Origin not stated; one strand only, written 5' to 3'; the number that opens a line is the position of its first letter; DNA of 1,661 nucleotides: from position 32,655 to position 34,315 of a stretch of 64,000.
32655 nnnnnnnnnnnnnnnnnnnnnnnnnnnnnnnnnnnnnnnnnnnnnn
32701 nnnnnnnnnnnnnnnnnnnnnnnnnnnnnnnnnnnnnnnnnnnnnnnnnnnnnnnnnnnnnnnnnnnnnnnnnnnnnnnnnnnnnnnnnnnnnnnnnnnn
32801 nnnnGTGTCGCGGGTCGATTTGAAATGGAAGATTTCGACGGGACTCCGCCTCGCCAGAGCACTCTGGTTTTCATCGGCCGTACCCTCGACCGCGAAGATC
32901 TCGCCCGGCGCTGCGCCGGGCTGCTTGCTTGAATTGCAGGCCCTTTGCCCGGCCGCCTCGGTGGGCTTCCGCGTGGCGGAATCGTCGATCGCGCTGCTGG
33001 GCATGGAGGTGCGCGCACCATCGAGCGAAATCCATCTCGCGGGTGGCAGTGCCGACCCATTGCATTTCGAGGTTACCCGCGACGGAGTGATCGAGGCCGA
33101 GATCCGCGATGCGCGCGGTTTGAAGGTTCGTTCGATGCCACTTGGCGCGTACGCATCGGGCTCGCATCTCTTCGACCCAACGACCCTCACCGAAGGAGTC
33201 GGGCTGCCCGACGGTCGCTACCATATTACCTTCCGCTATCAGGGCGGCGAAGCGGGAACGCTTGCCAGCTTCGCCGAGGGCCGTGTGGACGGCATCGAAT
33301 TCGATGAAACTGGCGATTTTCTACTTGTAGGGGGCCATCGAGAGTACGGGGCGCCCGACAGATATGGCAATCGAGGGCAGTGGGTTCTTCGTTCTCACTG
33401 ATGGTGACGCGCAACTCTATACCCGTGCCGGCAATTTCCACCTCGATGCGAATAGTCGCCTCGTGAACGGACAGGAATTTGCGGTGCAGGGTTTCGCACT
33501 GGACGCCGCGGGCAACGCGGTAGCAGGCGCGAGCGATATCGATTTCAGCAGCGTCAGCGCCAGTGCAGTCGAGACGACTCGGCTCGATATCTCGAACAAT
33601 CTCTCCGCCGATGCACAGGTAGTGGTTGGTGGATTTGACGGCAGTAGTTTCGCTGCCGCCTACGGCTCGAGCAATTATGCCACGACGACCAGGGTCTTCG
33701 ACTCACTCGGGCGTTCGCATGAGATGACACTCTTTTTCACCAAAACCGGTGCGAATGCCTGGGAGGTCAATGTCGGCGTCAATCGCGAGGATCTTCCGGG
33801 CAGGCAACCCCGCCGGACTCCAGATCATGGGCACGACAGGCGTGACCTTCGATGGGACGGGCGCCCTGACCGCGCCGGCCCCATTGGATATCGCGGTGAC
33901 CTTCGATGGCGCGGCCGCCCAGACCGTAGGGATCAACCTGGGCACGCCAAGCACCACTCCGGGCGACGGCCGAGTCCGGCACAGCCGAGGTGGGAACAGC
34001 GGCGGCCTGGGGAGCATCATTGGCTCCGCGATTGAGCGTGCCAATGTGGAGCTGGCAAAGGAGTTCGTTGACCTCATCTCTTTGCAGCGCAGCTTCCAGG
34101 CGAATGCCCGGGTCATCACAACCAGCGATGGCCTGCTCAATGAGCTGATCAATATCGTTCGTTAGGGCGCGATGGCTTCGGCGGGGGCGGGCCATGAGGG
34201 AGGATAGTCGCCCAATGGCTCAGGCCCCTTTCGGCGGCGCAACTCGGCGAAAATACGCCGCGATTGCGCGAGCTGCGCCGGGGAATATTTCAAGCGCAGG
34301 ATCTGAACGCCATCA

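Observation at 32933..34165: Decayed flagellar hook locus: flgD C-terminal stub plus N-truncated, frameshifted flgE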

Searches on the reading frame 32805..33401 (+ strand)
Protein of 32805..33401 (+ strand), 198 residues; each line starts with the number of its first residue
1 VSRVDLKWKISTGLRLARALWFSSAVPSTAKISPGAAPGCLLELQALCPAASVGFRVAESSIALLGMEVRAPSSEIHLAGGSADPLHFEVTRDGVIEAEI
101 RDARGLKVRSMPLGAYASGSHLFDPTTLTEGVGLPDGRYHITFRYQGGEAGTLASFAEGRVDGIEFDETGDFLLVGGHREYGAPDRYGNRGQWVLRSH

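Call 5: search_protein_families(library=pfam, proteins=[window:32805-33401:+], max_evalue=0.01)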
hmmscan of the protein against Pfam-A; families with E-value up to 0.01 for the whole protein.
window:32805-33401:+ (198 aa): 1 family
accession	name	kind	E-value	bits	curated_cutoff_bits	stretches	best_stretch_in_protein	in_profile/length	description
PF13860.13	FlgD_ig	-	0.00012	22.5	27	1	85-146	11-76/79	FlgD Ig-like domain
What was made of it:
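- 32985..33341 (+): flgD' relic, in frame 0. It corresponds to FlgD residues 83-198 of 213 (the Ig-like/tudor C-terminal part). The N-terminal PF03963 domain and the last ~15 codons are missing. Pfam FlgD_ig 22.5 bits, below the cut-off of 27 (call 5).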

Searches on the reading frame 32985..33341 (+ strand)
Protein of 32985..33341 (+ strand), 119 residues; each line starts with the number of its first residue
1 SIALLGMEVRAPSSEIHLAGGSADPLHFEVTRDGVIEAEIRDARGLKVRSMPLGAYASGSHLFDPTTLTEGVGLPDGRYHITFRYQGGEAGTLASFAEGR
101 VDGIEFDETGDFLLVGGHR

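Call 56: search_protein_families(library=ncbifam, proteins=[window:32985-33341:+], max_evalue=0.01)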
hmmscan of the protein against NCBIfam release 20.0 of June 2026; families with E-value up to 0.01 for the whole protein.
window:32985-33341:+ (119 aa): 3 families
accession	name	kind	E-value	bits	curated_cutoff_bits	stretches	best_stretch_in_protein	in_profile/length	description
NF005176.1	PRK06655.1-1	equivalog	9.7e-10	38.7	230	1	3-112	65-178/197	flagellar hook assembly protein FlgD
NF009277.0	PRK12634.1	equivalog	1.4e-06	28.6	333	1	3-113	91-204/221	flagellar basal body rod modification protein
NF009276.0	PRK12633.1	equivalog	0.0071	16.1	383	1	19-108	106-206/234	flagellar basal body rod modification protein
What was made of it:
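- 32985..33341 (+): NCBIfam FlgD E 1e-9 (call 56).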

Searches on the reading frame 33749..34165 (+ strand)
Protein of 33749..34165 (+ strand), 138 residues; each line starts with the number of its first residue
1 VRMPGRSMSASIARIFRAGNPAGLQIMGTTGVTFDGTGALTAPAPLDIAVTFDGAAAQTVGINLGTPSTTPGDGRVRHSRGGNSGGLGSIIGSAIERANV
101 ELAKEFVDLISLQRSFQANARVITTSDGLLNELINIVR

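Call 5: search_protein_families(library=pfam, proteins=[window:33749-34165:+], max_evalue=0.01)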
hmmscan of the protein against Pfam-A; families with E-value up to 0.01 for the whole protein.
window:33749-34165:+ (138 aa): 1 family
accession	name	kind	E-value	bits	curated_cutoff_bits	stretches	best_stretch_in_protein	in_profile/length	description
PF06429.18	Flg_bbr_C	-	4.5e-14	52.1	23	1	94-136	4-46/46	Flagellar basal body rod FlgEFG protein C-terminal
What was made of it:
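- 33998..34165 (+): flgE' segment 3. It corresponds to FlgE residues 370-424 plus the stop codon (the C-terminal D0 helix). The stop codon overlaps the stop codon of the convergent membrane-protein gene by 4 nt. Pfam Flg_bbr_C E 4.5e-14 (call 5).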
